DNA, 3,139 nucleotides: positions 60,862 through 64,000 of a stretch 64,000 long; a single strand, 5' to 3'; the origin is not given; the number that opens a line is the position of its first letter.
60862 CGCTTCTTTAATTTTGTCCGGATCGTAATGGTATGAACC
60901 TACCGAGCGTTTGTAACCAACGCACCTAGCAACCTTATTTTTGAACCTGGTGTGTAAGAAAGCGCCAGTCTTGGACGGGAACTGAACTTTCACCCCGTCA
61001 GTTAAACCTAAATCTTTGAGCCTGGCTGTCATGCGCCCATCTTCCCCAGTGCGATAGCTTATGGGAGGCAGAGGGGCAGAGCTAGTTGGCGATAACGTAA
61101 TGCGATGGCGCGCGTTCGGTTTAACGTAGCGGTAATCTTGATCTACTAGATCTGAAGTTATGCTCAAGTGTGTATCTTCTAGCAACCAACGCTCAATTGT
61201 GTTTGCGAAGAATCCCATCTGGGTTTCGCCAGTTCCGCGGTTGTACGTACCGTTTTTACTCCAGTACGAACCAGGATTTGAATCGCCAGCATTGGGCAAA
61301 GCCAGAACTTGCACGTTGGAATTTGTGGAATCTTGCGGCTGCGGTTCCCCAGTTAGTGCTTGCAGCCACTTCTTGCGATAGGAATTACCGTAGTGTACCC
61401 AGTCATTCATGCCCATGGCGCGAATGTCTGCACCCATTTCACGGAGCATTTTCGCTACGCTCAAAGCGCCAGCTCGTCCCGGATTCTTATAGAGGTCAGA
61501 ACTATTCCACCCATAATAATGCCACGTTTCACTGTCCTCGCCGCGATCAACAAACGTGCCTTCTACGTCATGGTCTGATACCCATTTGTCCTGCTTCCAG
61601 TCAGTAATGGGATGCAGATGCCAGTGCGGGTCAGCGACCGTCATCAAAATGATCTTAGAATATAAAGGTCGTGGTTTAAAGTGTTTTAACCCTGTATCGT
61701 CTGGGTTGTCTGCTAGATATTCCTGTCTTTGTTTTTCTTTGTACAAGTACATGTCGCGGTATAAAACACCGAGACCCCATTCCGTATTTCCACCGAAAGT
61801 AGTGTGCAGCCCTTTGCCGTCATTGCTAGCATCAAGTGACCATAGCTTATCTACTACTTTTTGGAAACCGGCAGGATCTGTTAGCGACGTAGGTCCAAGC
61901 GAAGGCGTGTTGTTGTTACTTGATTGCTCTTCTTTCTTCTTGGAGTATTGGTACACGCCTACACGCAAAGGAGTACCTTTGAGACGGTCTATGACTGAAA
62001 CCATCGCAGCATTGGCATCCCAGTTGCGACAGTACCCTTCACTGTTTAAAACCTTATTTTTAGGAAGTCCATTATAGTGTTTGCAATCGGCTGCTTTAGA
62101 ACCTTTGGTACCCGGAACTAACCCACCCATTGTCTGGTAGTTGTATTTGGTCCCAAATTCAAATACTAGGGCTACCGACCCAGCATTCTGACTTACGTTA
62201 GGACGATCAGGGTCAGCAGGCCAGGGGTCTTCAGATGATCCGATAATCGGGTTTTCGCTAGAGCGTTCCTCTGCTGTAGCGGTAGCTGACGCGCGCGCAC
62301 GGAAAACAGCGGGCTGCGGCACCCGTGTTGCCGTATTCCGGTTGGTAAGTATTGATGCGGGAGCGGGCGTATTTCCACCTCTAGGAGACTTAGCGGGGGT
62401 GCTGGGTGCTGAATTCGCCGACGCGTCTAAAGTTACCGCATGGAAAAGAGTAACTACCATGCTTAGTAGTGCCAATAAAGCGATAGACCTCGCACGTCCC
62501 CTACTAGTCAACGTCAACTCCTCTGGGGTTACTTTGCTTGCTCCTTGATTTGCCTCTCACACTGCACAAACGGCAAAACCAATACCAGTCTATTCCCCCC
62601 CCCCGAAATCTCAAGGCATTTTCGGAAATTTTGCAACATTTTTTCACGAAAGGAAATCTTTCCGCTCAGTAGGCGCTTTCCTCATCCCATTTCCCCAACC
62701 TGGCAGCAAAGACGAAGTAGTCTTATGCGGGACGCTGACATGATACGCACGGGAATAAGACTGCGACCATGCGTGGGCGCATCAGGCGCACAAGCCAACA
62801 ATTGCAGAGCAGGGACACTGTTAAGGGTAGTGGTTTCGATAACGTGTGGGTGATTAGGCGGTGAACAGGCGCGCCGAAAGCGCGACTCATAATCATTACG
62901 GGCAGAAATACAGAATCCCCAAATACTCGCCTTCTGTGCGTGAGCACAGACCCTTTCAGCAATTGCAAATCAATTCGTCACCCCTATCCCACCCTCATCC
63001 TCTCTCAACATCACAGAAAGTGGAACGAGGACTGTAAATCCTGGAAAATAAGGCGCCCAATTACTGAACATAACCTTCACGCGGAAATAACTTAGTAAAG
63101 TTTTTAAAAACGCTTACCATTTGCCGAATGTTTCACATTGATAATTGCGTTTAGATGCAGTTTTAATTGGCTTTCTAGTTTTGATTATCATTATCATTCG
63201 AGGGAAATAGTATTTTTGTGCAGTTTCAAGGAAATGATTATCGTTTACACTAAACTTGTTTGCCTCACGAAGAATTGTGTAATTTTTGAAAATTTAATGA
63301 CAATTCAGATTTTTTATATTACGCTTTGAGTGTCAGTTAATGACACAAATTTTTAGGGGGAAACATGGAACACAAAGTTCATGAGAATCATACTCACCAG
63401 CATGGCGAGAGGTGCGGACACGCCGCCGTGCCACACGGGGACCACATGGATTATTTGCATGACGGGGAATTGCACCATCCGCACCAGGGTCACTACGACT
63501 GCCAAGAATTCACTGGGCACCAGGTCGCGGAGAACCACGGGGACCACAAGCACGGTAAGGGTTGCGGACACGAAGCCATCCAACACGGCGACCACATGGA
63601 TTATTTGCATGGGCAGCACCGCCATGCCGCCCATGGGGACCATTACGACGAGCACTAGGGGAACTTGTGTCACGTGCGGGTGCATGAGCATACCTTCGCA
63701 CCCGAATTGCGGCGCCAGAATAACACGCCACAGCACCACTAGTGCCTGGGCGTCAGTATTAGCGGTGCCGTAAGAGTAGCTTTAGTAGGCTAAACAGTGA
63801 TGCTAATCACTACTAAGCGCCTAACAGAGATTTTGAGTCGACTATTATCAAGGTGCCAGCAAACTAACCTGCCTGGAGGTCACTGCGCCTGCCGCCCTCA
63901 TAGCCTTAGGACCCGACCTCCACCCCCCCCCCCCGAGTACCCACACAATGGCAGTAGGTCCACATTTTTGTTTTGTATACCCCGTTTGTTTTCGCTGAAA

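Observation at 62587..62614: G10 homopolymer inside the -35/-10 spacer of the candidate promoter of the giant tip-adhesin/pilus operon: a phase-variation candidate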

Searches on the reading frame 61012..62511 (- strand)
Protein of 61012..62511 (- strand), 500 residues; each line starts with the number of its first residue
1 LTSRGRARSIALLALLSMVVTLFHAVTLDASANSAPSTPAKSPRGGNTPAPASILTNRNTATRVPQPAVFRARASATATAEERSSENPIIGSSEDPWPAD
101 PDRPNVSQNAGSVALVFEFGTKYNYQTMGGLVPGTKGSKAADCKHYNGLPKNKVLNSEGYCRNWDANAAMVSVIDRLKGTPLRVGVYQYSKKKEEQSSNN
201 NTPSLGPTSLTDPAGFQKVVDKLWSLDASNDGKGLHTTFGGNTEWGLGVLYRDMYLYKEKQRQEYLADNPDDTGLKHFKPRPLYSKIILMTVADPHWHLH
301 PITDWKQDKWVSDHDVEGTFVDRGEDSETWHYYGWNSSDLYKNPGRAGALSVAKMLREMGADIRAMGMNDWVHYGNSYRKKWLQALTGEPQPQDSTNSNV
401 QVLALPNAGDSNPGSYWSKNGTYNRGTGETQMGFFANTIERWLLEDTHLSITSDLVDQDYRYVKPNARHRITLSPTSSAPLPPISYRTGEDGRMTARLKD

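Call 9: find_related_loci(query=window:61012-62511:-, collection=genome_contigs, flank=4000)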
Query window:61012-62511:- (500 aa) in genome_contigs; peptide patterns used: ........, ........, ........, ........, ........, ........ (x = any residue, [..] = any of these).
37 stretches matched a pattern, but none encodes a relative of the query by tblastn (E <= 1e-3).
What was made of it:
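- Tried and rejected: A genome_contigs scan with the adhesin N-terminus alone found no relative (call 9).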

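Call 31: find_related_loci(query=A1, collection=metagenome_contigs, flank=2500)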
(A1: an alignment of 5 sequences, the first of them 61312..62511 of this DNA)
Query A1 (400 aa) in metagenome_contigs; peptide patterns used: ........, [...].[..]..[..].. (x = any residue, [..] = any of these).
161 stretches matched a pattern; 9 encode a relative of the query (tblastn E <= 1e-3); 9 distinct loci.
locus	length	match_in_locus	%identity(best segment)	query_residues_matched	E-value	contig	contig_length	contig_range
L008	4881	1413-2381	50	78-389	3e-96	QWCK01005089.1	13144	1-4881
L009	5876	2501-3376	52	109-388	3e-86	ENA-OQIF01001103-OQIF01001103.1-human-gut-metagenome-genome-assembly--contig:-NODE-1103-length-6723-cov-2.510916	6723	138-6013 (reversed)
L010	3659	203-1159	46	74-389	1e-82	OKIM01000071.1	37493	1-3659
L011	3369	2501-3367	51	78-358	3e-82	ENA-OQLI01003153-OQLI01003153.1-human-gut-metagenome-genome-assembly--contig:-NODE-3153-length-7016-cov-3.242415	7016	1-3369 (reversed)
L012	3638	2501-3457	46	74-389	1e-81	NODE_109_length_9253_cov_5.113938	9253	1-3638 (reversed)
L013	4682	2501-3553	44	78-398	3e-78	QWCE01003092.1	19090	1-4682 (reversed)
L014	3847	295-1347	44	78-398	4e-78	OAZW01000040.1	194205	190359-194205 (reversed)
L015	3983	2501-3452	50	74-389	1e-70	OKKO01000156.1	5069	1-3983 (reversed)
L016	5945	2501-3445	47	78-389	2e-82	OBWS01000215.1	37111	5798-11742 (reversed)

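Call 34: find_homologous_proteins(query=window:61162-62511:-, max_evalue=1e-20)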
Query window:61162-62511:- (450 aa): 2 proteins with E <= 1e-20 among 8000 candidates.
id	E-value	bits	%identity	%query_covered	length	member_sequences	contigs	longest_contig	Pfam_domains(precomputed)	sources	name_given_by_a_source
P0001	6.6e-80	287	42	84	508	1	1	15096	-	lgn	-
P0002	1.7e-54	203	53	42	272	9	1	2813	-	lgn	-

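Call 35: find_encoding_contigs(protein=P0001, flank=3000, max_places=5)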
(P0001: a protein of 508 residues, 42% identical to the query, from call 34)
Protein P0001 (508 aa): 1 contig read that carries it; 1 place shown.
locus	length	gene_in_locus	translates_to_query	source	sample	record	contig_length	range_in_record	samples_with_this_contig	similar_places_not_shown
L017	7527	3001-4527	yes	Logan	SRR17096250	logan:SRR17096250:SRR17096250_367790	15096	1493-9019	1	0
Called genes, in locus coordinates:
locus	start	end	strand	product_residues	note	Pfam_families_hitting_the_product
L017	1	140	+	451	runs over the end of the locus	-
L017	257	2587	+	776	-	PF09479:Flg_new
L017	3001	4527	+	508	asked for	-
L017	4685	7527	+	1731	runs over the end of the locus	PF19407:DUF5979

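Call 36: find_encoding_contigs(protein=P0002, flank=3000, max_places=10)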
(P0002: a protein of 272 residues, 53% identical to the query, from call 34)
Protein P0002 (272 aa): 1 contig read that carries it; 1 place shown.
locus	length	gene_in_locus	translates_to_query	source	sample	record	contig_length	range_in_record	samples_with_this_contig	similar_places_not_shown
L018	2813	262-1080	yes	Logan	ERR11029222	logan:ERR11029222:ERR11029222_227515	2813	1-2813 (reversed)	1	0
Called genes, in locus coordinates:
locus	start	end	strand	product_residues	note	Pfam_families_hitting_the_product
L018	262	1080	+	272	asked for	-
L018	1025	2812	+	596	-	?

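Call 40: search_protein_families(library=pfam, proteins=[L017:257-2587:+])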
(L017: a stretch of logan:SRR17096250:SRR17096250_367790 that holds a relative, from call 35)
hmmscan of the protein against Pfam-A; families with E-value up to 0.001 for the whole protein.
L017:257-2587:+ (776 aa): 1 family
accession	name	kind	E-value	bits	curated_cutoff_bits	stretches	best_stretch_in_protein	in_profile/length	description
PF09479.16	Flg_new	-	2.2e-09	37.7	27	1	629-700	2-65/65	Listeria-Bacteroides repeat domain (List_Bact_rpt)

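Call 64: find_homologous_proteins(query=A1, max_evalue=1e-30)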
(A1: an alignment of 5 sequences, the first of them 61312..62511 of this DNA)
Query A1 (5 sequences) (400 aa, profile of the alignment): 2 proteins with E <= 1e-30 among 8000 candidates.
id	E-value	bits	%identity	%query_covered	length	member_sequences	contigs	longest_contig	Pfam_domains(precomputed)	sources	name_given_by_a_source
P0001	1.4e-149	516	45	79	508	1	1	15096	-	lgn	-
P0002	1.2e-126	441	53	47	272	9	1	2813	-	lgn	-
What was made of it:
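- Tried and rejected: Protein searches with the adhesin N-terminus, and with the 5-sequence alignment, each returned only two fragments (calls 34, 64).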

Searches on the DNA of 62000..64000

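Call 7: search_rna_families(source=window, start=62000, end=64000, threshold=evalue, max_evalue=1)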
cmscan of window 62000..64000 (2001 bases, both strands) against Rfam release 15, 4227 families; matches with E-value up to 1: 0.
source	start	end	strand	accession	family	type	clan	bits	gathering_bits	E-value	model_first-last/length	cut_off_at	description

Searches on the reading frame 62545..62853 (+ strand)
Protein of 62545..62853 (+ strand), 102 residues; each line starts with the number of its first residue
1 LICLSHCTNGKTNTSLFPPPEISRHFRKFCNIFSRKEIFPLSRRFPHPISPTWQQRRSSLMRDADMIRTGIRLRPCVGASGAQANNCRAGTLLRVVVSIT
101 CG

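Call 49: search_protein_families(library=ncbifam, proteins=[window:62545-62853:+], max_evalue=0.01)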
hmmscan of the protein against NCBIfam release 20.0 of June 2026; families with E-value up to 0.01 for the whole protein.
window:62545-62853:+ (102 aa): 0 families
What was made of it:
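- Tried and rejected: Small ORFs in the intergenic region, 62545-62853 (+) and 62723-62968 (-), have no NCBIfam hit (call 49).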

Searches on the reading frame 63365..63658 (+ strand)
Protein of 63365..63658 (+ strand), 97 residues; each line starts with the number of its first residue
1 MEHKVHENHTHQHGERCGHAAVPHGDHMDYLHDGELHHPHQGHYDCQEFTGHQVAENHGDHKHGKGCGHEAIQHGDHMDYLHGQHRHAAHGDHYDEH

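Call 6: search_protein_families(library=pfam, proteins=[window:63365-63658:+])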
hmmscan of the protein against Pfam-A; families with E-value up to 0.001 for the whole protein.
window:63365-63658:+ (97 aa): 0 families

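Call 14: find_encoding_contigs(protein=window:63365-63658:+, flank=3000, max_places=10)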
Protein window:63365-63658:+ (97 aa): no gene with exactly this product is on record in the collection.
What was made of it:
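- Tried and rejected: The His-rich protein is not on record (call 14).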

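Call 49: search_protein_families(library=ncbifam, proteins=[window:63365-63658:+], max_evalue=0.01)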
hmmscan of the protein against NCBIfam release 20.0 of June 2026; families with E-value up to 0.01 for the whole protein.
window:63365-63658:+ (97 aa): 0 families

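Call 83: search_protein_families(library=pfam, proteins=[window:63365-63658:+], max_evalue=1)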
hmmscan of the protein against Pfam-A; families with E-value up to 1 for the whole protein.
window:63365-63658:+ (97 aa): 0 families
